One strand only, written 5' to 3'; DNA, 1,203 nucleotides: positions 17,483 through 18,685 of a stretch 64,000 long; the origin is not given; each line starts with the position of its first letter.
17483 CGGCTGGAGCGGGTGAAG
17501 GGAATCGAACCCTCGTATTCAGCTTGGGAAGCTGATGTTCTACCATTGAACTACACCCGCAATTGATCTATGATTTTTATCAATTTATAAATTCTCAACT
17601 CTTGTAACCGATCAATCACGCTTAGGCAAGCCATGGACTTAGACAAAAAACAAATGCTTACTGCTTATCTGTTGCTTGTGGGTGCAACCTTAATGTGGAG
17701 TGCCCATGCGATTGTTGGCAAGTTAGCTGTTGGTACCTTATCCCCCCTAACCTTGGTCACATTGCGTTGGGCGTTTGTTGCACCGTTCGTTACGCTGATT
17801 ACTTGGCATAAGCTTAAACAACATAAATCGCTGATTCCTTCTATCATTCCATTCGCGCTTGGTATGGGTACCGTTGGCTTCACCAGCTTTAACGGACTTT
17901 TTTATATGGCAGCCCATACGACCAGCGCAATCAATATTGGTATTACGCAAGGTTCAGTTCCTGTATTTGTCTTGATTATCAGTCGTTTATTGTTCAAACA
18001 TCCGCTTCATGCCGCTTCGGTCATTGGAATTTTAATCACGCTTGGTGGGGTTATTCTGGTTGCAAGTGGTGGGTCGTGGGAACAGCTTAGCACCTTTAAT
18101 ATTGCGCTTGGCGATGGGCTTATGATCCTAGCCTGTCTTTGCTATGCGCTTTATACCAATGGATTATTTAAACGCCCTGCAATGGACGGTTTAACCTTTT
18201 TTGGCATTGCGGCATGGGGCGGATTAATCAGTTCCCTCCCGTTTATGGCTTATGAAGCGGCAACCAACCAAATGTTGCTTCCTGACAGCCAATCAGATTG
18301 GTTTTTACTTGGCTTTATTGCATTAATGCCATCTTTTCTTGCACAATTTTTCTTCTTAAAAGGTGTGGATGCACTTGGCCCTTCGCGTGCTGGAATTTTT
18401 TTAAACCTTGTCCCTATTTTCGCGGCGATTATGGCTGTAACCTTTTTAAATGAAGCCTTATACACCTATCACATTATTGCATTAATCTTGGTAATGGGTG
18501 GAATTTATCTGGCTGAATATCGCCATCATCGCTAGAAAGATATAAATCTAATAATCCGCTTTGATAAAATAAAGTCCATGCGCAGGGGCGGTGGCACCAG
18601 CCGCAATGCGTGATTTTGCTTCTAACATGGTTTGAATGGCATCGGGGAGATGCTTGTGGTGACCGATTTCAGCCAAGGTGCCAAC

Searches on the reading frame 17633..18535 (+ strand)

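Call 17: search_protein_families(library=pfam, proteins=[window:17633-18535:+], max_evalue=0.001)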
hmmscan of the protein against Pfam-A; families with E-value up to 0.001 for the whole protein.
window:17633-18535:+ (300 aa): 2 families
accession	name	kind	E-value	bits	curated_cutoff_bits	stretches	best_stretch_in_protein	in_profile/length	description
PF00892.27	EamA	-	5e-37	127.6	28.2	2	159-293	2-132/135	EamA-like transporter family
PF03151.22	TPT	-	5.2e-06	26.5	30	0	259-295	100-136/291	Triose-phosphate Transporter family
